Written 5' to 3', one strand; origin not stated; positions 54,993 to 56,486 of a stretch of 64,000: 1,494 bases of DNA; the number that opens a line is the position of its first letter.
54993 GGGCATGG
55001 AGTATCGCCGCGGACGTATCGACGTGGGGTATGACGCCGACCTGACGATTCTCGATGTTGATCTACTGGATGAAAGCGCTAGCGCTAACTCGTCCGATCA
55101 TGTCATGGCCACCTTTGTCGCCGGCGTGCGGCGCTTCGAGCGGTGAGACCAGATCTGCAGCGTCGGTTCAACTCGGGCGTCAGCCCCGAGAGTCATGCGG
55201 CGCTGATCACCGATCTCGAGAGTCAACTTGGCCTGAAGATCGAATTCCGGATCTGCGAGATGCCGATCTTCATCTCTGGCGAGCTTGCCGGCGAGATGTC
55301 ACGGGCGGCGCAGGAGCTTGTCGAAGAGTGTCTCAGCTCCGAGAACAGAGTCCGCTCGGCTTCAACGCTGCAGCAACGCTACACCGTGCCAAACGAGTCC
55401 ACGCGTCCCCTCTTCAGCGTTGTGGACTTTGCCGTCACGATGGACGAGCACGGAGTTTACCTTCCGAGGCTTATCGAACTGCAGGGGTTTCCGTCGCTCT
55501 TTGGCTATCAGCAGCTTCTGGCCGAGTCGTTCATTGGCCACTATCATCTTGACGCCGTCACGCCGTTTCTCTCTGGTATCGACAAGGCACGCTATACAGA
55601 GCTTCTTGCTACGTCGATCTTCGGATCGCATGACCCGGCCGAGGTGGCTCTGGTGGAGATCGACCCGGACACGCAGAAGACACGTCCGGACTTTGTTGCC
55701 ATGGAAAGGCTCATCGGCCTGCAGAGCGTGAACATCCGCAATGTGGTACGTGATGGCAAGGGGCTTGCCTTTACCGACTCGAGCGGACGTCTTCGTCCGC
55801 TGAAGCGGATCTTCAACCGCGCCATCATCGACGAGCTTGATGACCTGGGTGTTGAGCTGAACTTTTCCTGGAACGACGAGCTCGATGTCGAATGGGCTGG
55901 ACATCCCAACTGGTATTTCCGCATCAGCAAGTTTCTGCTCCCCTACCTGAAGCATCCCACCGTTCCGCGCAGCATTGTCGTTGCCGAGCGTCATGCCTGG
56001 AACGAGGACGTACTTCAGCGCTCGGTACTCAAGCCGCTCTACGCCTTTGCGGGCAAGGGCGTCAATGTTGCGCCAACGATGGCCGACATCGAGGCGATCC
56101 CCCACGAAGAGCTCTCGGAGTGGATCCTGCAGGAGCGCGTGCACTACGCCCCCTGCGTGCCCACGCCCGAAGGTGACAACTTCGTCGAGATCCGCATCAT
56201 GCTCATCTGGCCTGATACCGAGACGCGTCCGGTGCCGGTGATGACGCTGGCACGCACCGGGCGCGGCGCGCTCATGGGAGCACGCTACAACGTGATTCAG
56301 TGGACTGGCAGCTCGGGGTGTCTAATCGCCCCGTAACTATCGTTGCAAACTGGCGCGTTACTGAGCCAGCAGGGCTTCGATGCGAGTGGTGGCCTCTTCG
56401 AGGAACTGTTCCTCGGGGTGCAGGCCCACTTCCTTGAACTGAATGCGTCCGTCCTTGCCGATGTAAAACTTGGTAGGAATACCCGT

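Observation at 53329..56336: Compact three-gene operon: 2x[4Fe-4S] ferredoxin, an Amidohydro_3-type hydrolase and an unknown ATP-grasp-like protein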

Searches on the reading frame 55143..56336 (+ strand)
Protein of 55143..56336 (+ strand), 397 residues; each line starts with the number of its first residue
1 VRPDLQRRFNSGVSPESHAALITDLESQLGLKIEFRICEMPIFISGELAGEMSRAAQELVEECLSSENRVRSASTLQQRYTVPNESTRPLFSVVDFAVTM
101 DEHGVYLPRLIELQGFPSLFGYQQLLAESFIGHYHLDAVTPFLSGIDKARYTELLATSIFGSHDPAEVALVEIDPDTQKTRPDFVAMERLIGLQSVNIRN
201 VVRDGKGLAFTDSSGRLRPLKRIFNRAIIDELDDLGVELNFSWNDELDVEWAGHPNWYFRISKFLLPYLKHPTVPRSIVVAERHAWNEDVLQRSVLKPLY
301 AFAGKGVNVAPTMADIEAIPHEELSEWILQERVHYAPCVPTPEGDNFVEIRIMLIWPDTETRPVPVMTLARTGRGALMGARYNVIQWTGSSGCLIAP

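Call 6: search_protein_families(library=pfam, proteins=[window:55143-56336:+], max_evalue=0.01)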
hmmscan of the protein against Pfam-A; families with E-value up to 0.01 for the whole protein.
window:55143-56336:+ (397 aa): 0 families

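Call 7: search_protein_families(library=ncbifam, proteins=[window:55143-56336:+], max_evalue=0.1)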
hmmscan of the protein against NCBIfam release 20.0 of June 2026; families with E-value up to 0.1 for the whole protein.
window:55143-56336:+ (397 aa): 0 families

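Call 8: find_homologous_proteins(query=window:55143-56336:+)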
Query window:55143-56336:+ (397 aa): 6834 proteins with E <= 0.001 among 8000 candidates; the best 120 are listed.
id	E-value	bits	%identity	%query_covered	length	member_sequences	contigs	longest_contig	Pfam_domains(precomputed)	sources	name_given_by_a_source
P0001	1.5e-265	898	99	100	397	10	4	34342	-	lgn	-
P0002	1.5e-239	813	90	100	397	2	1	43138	-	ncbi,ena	-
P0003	1.9e-225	766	84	100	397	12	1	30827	-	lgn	-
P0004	1.1e-190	652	73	100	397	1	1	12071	-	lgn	-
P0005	1.4e-188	645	71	100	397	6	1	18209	-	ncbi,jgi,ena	-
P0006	3.0e-185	634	71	100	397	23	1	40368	-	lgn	-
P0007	3.7e-185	634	70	99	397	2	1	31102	-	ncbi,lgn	ncbi:MAG: hypothetical protein RIR53_1841 [Bacteroidota bacterium]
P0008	3.6e-184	631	68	100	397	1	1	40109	-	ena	-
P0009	3.1e-178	611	67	99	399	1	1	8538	-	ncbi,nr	ncbi:MAG: hypothetical protein FGM32_10110 [Candidatus Kapabacteria bacterium]|nr:hypothetical prote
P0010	1.9e-177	608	69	100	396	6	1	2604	-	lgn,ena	-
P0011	3.7e-177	607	66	99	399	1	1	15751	-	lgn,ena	-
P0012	6.5e-177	607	69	100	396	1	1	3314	-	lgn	-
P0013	2.1e-175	602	66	99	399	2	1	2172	-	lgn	-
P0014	3.6e-173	594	65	99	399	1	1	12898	-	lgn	-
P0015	3.1e-171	588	64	99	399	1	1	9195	-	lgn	-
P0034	4.3e-146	505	58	100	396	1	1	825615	-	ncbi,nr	ncbi:MAG: hypothetical protein JSS89_02475 [Bacteroidetes bacterium]|nr:hypothetical protein [Bacter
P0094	8.4e-131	455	51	100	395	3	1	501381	-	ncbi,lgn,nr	ncbi:MAG: hypothetical protein HYX66_02200 [Ignavibacteria bacterium]|nr:hypothetical protein [Ignav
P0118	2.9e-124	433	51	100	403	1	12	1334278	-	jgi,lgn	jgi:hypothetical protein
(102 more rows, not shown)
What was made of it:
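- Checked: Homologues align over 99-100% of the 397-aa protein from residue 1, which supports the GTG start (call 8).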

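Call 9: search_solved_structures(query=window:55143-56336:+, max_evalue=10)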
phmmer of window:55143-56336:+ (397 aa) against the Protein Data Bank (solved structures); distinct sequences matched with E-value up to 10: 0.

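Call 13: search_solved_structures(query=A1, max_evalue=10, show_alignments=3)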
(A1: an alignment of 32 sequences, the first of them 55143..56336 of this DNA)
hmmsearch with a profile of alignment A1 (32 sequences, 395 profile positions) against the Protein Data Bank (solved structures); distinct sequences matched with E-value up to 10: 2.
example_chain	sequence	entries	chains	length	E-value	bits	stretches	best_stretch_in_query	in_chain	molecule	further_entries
5aj2_A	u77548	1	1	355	1.1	11.2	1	48-100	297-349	NLR FAMILY CARD DOMAIN-CONTAINING PROTEIN 4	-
3jbl_K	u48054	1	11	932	1.6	10.6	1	49-102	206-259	NLR family CARD domain-containing protein 4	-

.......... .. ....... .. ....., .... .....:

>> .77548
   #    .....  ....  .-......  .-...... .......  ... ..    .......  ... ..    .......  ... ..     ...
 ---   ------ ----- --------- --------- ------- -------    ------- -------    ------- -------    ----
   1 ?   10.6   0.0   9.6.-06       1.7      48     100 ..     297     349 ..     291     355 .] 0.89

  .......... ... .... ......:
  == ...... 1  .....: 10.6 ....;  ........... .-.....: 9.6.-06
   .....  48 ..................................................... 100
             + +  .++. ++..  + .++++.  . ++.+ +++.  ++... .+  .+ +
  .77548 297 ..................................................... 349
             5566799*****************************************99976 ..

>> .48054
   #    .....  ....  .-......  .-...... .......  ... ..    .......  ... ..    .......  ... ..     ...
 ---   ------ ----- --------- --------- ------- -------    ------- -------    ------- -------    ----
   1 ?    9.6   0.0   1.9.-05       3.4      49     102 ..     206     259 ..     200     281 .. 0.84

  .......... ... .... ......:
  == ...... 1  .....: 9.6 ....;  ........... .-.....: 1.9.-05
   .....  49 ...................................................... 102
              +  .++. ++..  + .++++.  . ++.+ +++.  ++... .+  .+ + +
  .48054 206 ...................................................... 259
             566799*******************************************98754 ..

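Call 14: find_related_loci(query=A1, collection=genome_contigs, flank=6000)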
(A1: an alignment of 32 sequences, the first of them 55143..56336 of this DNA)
Query A1 (397 aa) in genome_contigs; peptide patterns used: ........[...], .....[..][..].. (x = any residue, [..] = any of these).
600 stretches matched a pattern (row limit reached: there are more); 596 encode a relative of the query (tblastn E <= 1e-3); the best 80 are kept; 80 distinct loci.
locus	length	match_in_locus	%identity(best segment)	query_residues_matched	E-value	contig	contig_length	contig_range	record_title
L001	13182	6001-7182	60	1-395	8e-153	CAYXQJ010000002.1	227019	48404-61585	MAG TPA_asm: uncultured Hyphomicrobiales bacterium isolate SRP329715_co2_289 genome assembly, contig: NODE_79_length_227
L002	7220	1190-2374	57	1-396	1e-148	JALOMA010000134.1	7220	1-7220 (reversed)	MAG: Candidatus Kapaibacterium sp. isolate Prado039 scaffold_25088, whole genome shotgun sequence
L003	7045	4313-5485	56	1-395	3e-145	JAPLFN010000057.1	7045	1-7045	MAG: Candidatus Kapaibacterium sp. isolate LacPavin_0818_WC45_MAG_51_7 LacPavin_0818_WC45_scaffold_915696, whole genome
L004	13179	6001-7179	55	1-394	9e-143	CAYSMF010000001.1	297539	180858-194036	MAG TPA_asm: uncultured Melioribacter sp. isolate SRP278252_co3_515 genome assembly, contig: NODE_9_length_297539_cov_34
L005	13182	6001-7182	53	1-395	5e-135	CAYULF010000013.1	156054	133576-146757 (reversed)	MAG TPA_asm: uncultured Hyphomicrobiales bacterium isolate SRP334346_co1_107 genome assembly, contig: NODE_134_length_15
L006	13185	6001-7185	50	1-396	4e-133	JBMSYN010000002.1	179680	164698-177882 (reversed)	MAG: Candidatus Kapaibacteriota bacterium isolate LKB_V5_S17_50percent_par_metabat.85 NODE_4_length_179680_cov_17.571017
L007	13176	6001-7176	48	5-396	2e-127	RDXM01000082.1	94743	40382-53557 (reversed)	MAG: Candidatus Kapaibacterium sp. isolate PH2015_12D_48_15 PH2015_12D_scaffold_35, whole genome shotgun sequence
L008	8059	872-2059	49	1-396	3e-122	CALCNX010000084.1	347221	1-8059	MAG TPA_asm: uncultured bacterium isolate SRR6231133_bin.11_CONCOCT_v1.1_MAG genome assembly, contig: ERZ650265.3, whole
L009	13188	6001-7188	48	1-396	7e-122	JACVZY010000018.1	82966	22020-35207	MAG: Ignavibacteria bacterium isolate Clear-D13 NODE_166_length_82966_cov_9.094776, whole genome shotgun sequence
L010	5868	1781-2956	49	5-396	3e-121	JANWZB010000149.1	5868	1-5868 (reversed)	MAG: Candidatus Kapaibacterium sp. isolate SKYG85 NODE_149_length_5868_cov_4.172509, whole genome shotgun sequence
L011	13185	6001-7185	47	1-396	1e-120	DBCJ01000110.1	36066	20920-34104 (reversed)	MAG TPA_asm: Ignavibacteria bacterium UBA961 UBA961_contig_2066, whole genome shotgun sequence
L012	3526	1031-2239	48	1-396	1e-121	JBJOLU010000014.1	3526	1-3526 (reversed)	MAG: Bacteroidota bacterium isolate tombigeeriver_2019_sw_WHONDRS-S19S_0020_B_bin.46 scaffold_1857382, whole genome shot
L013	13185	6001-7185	47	1-396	8e-116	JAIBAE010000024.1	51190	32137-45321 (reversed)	MAG: Bacteroidota bacterium isolate SSF3 NODE_11926_length_51190_cov_5.559192, whole genome shotgun sequence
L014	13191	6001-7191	47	1-396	6e-116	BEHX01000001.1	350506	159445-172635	Bacterium HR21 DNA, contig: NODE_11_1, isolate: HRbin21, whole genome shotgun sequence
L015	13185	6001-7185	46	1-396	6e-122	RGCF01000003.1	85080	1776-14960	MAG: Bacteroidetes bacterium isolate WB6_2A_118 contig_100_2, whole genome shotgun sequence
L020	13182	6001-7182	44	1-396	1e-107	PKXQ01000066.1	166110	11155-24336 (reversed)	MAG: Acidobacteriaceae bacterium isolate palsa_280 73.20120500_P24.3_contig_77, whole genome shotgun sequence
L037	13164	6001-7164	43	3-391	1e-101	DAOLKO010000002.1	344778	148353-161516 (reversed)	MAG TPA_asm: Blastocatellia bacterium isolate AMR_MDS_0338 NODE_2_length_344778_cov_19.467947, whole genome shotgun sequ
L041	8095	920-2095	45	1-391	4e-101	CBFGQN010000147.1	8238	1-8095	MAG TPA_asm: uncultured Ignavibacteria bacterium isolate SRR15517647_binner12_Refined_3 genome assembly, contig: ERZ2732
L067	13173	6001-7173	41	1-397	4e-95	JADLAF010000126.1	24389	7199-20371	MAG: Ignavibacteriaceae bacterium isolate SJ115 c_000000754606, whole genome shotgun sequence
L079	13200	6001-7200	42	1-396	2e-92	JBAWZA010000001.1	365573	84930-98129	MAG: bacterium isolate ELA103 MAG103_1, whole genome shotgun sequence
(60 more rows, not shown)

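Call 20: predict_structure(alignment_id=A1)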
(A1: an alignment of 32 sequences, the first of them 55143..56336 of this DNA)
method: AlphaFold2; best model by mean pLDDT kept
length: 397 residues; sequences in the alignment: 32
mean_pLDDT: 91.9   pTM: 0.91
mean pLDDT of the five models: 91.9, 91.4, 91.2, 91.1, 90.7
residues with pLDDT >= 90: 307; 70-90: 79; 50-70: 11; < 50: 0
segments of 3 or more residues with pLDDT < 50: none
pLDDT, mean of each block of 10 residues (from residue 1): 95 95 97 92 97 98 94 87 92 95 95 86 96 95 96 97 96 92 96 95 96 92 91 90 92 91 88 94 86 88 76 93 91 93 93 95 95 75 78 93
secondary structure, 60 per line:
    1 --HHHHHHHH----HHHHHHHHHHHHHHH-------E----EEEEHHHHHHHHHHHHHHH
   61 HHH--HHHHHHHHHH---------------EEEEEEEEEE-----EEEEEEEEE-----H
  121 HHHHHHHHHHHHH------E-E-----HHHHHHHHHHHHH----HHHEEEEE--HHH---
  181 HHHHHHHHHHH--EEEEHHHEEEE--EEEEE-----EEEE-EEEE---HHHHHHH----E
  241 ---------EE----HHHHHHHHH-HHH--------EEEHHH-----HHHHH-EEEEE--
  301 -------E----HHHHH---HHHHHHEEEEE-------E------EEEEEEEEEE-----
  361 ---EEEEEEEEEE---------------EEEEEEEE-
elements in order: H3-10 H15-29 E42-45 H46-63 H66-75 E91-100 E106-114 H120-133 H148-160 E168-172 H181-191 E194-197 E201-204 E207-211 E217-220 E222-225 H229-235 H256-264 E277-279 H288-292 E294-298 H313-317 H321-326 E327-331 E346-355 E364-373 E389-396
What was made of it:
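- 55143..56336 (+): 397-aa member of an unnamed ATP-grasp family of the GspS / eukaryotic-GS / CP-ATP-grasp clade; a putative carboxylate-amine ligase. The AF2 model has pLDDT 91.9 (call 20).
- Fold: pLDDT 91.9 and pTM 0.91 (call 20).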

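Call 22: search_protein_families(library=pfam, proteins=[L020:1707-2417:+, L020:2592-3623:+, L020:3733-4875:+, L020:4875-5939:+, L020:7344-9767:+, L037:4979-5905:+, L009:5157-5879:+, L009:7121-8590:+, L067:7312-8280:-], max_evalue=0.001)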
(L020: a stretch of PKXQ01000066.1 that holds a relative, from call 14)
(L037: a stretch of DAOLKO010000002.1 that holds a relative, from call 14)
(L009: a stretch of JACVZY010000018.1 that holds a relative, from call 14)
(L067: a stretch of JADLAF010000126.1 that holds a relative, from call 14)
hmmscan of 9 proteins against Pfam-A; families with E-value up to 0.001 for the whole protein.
L020:1707-2417:+ (236 aa): 2 families
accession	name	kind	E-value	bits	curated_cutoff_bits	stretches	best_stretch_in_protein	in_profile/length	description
PF00756.26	Esterase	-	1.5e-08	35.1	22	1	85-147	89-153/251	Putative esterase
PF00561.26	Abhydrolase_1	-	1.3e-06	28.7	25.8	1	109-169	69-126/245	alpha/beta hydrolase fold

L020:2592-3623:+ (343 aa): 0 families

L020:3733-4875:+ (380 aa): 1 family
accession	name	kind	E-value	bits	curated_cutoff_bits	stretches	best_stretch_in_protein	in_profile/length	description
PF04107.18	GCS2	-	1.1e-65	222.4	21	1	8-287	1-290/291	Glutamate-cysteine ligase family 2(GCS2)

L020:4875-5939:+ (354 aa): 1 family
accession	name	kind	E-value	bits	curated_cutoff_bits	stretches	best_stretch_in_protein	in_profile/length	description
PF02073.20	Peptidase_M29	-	4.4e-15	55.8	27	1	166-316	203-352/406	Thermophilic metalloprotease (M29)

L020:7344-9767:+ (807 aa): 12 families
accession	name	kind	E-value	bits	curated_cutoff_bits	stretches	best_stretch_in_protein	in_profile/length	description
PF00069.31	Pkinase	-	3.7e-48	164.6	31.7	1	11-268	1-252/263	Protein kinase domain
PF07714.23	PK_Tyr_Ser-Thr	-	7e-36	124.3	23.1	1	14-267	4-248/258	Protein tyrosine and serine/threonine kinase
PF01636.29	APH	-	1.6e-09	38.3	23.2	2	25-125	13-108/239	Phosphotransferase enzyme family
PF13428.12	TPR_14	-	2.6e-07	31.1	23.5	0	507-535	15-43/44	Tetratricopeptide repeat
PF14559.12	TPR_19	-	5e-07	30.4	25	0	556-604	12-61/68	Tetratricopeptide repeat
PF07719.23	TPR_2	-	9.8e-07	28.9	27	0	603-635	1-33/34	Tetratricopeptide repeat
PF00515.34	TPR_1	-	3.6e-05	23.8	27.8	0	603-636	1-34/34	Tetratricopeptide repeat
PF14531.12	Kinase-like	-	4.9e-05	23.2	25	1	103-224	140-254/289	Kinase-like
PF03109.22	ABC1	-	7.3e-05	22.5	22.9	1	80-158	139-217/244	ABC1 atypical kinase-like domain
PF13431.12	TPR_17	-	0.00023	21.7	24.4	0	516-535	2-21/34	Tetratricopeptide repeat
PF13181.12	TPR_8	-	0.00051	20.4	25.7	0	605-635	3-33/34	Tetratricopeptide repeat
PF22316.2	ABhydrolase-like_N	-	0.00078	19.7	27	0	711-795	18-103/106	A/B hydrolase-like, N-terminal domain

L037:4979-5905:+ (308 aa): 2 families
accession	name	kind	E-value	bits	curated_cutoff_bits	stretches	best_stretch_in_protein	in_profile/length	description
PF03466.25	LysR_substrate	-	1.7e-42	145.6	28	1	88-292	3-207/209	LysR substrate binding domain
PF00126.33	HTH_1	-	3e-25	88.4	26.6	1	4-62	2-60/60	Bacterial regulatory helix-turn-helix protein, lysR family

L009:5157-5879:+ (240 aa): 2 families
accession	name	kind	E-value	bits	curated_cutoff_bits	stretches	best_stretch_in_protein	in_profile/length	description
PF00877.26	NLPC_P60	-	7.8e-27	93.7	23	1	131-235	1-105/105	NlpC/P60 family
PF05708.18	Peptidase_C92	-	2.2e-05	25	27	0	119-163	81-127/166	Permuted papain-like amidase enzyme, YaeF/YiiX, C92 family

L009:7121-8590:+ (489 aa): 3 families
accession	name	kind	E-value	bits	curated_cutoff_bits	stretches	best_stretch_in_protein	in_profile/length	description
PF07690.21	MFS_1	-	1.5e-42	146.2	33.4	1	70-432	1-345/347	Major Facilitator Superfamily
PF00083.30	Sugar_tr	-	1.6e-08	34.3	22.3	1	119-260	64-196/452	Sugar (and other) transporter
PF05977.19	MFS_3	-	3.1e-05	23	27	1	104-219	48-168/524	Transmembrane secretion effector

L067:7312-8280:- (322 aa): 0 families

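Call 24: search_protein_representatives(alignment_id=A1)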
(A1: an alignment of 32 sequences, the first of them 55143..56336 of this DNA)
Query: 32 sequences, 395 profile positions. Proteins with E-value up to 0.001 (for the whole library): 1357; up to 1e-10: 841; up to 1e-30: 294. The best 150 are listed.
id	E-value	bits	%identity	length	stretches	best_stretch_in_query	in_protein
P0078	1.0e-189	646.8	-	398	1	1-394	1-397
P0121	6.9e-148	509.1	-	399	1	1-393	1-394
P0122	8.4e-135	466.0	-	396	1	1-394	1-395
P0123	1.1e-125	435.9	-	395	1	1-392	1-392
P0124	8.3e-124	429.8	-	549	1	4-393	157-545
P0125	7.7e-120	416.7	-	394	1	1-393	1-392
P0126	8.2e-118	410.0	-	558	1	5-393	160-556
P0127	5.8e-116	404.0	-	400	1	1-393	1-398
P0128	1.7e-114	399.1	-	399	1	1-393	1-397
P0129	3.0e-114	398.3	-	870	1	1-389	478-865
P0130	6.6e-113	393.9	-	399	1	1-393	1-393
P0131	3.7e-112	391.4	-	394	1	1-389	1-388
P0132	7.0e-111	387.2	-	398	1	1-394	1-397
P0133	3.6e-110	384.9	-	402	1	1-393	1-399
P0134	6.6e-107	374.1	-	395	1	1-393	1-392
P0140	2.4e-103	362.5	-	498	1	5-391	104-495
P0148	9.2e-100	350.6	-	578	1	5-393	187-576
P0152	3.7e-99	348.6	-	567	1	1-370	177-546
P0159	3.4e-96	338.9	-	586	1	6-393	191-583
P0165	6.5e-94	331.4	-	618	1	1-354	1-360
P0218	2.7e-65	237.1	-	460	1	3-393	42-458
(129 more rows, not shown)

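Call 25: search_protein_families(library=pfam, proteins=[P0124, P0126, P0129, P0140, P0148, P0152, P0159, P0165, P0218], max_evalue=0.01)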
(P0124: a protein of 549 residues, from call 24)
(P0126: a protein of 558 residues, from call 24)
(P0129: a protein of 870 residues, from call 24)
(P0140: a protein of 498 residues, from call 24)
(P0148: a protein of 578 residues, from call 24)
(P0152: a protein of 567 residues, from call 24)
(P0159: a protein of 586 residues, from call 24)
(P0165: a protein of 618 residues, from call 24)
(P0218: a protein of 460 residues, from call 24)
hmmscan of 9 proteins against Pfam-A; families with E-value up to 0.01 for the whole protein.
P0124 (549 aa): 0 families

P0126 (558 aa): 0 families

P0129 (870 aa): 1 family
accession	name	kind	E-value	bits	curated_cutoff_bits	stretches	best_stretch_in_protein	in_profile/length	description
PF00474.23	SSF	-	7.8e-37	127.5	22.8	1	32-413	1-406/406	Sodium:solute symporter family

P0140 (498 aa): 0 families

P0148 (578 aa): 0 families

P0152 (567 aa): 0 families

P0159 (586 aa): 0 families

P0165 (618 aa): 0 families

P0218 (460 aa): 0 families

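Call 26: fold_search(model_id=the predicted structure, library=pdb)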
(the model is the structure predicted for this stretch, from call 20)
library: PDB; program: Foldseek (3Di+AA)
matches with E <= 10: 499; with E <= 0.001: 28
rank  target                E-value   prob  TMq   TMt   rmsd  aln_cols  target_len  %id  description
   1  3n6x                  3.2e-13  1.00  0.62  0.56   6.5       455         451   15  Crystal structure of a Putative glutathionylspermidine synthase (Mfla_0391) from METHYLOBACILLUS FLAGELLATUS KT at 2.35  (released 2010-06-09)
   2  7uk8                  3.7e-13  1.00  0.62  0.64   5.5       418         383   17  Apo form of YgiC from Escherichia coli K-12 (released 2023-02-15)
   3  8fbz_A                1.3e-12  1.00  0.63  0.56   6.6       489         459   12  Crystal Structure of apo human Glutathione Synthetase Y270E (released 2024-05-08)
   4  5oet_A                2.3e-12  1.00  0.56  0.54   7.3       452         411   11  The structure of a glutathione synthetase like-effector (GSS30) from Globodera pallida in apoform. (released 2018-04-25)
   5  1m0w_A                2.6e-12  1.00  0.63  0.53   6.6       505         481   12  Yeast Glutathione Synthase Bound to gamma-glutamyl-cysteine, AMP-PNP and 2 Magnesium Ions (released 2002-12-11)
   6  5oet_B                6.8e-12  1.00  0.56  0.54   7.4       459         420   11  The structure of a glutathione synthetase like-effector (GSS30) from Globodera pallida in apoform. (released 2018-04-25)
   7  1m0t_A                6.8e-12  1.00  0.49  0.44   9.4       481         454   13  Yeast Glutathione Synthase (released 2002-12-11)
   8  1m0w_B                8.2e-12  1.00  0.61  0.52   6.9       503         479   12  Yeast Glutathione Synthase Bound to gamma-glutamyl-cysteine, AMP-PNP and 2 Magnesium Ions (released 2002-12-11)
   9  8fbz_B                1.8e-11  1.00  0.61  0.54   6.9       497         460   12  Crystal Structure of apo human Glutathione Synthetase Y270E (released 2024-05-08)
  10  7uka                  3.2e-11  1.00  0.58  0.62   6.0       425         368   17  YgiC from Escherichia coli K-12 in complex with ADP (released 2023-02-15)
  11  5oes_E                5.9e-11  1.00  0.60  0.54   6.7       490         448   11  The structure of a glutathione synthetase (StGSS1) from Solanum tuberosum in ADP and y-EC bound closed conformation. (released 2018-04-25)
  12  2hgs                  6.2e-11  1.00  0.62  0.54   6.6       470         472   13  HUMAN GLUTATHIONE SYNTHETASE (released 1999-06-22)
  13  5oev_D                6.2e-11  1.00  0.54  0.49   7.7       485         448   10  The structure of a glutathione synthetase like-effector (GSS22) from Globodera pallida in apoform. (released 2018-04-25)
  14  5oes_B                1.0e-10  1.00  0.59  0.54   6.9       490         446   12  The structure of a glutathione synthetase (StGSS1) from Solanum tuberosum in ADP and y-EC bound closed conformation. (released 2018-04-25)
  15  5oev_A                1.0e-10  1.00  0.52  0.47   8.2       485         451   10  The structure of a glutathione synthetase like-effector (GSS22) from Globodera pallida in apoform. (released 2018-04-25)
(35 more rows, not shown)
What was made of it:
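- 55143..56336 (+): Foldseek gives 28 PDB hits, all in that clade, with E from 3e-13 to 4e-8 (call 26).
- On ATP-grasp superfamily (GspS / eukaryotic GS / CP-ATP-grasp clade): 28 Foldseek PDB hits have probability 1.00, and all belong to this clade (call 26).
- Closest known: Eukaryotic glutathione / homoglutathione synthetase. Same: The fold clade is the same (E 1e-12 to 5e-9, TMq 0.54-0.63) (call 26).
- Scores then drop to E of at least 0.19, where classical ATP-grasp PurK appears (call 26). Identity to any characterised enzyme is 17% or less (call 26).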

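Call 37: search_protein_families(library=pfam, alignment_id=A1, max_evalue=10)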
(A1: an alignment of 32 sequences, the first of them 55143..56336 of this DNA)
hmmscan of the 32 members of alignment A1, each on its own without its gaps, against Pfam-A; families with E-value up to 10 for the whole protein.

A. member 1, window:55143-56336:+ (397 aa): 0 families

B. families by the number of members that match (of 32 scanned): 8 families
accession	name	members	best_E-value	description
PF03738.19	GSP_synth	8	0.027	Glutathionylspermidine synthase preATP-grasp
PF14403.11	CP_ATPgrasp_2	2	0.00053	Circularly permuted ATP-grasp type 2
PF05924.16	SAMP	1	0.05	SAMP Motif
PF05476.16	PET122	1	0.072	PET122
PF20600.3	ExoX-like_C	1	0.094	Exodeoxyribonuclease X-like C-terminal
PF08369.16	PCP_red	1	0.16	Proto-chlorophyllide reductase 57 kD subunit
PF04174.18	CP_ATPgrasp_1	1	0.22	A circularly permuted ATPgrasp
PF14397.11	ATPgrasp_ST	1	0.28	Sugar-transfer associated ATP-grasp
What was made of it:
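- On Pfam CP_ATPgrasp_2 (PF14403): 2 of 32 relatives hit, best E 5e-4 (call 37).
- Closest known: Circularly permuted ATP-grasp type 2. Different: Only 2 of 32 members give weak Pfam hits (call 37).
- Weak GSP_synth or CP_ATPgrasp_2 hits appear in 8 and 2 of 32 members (call 37).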
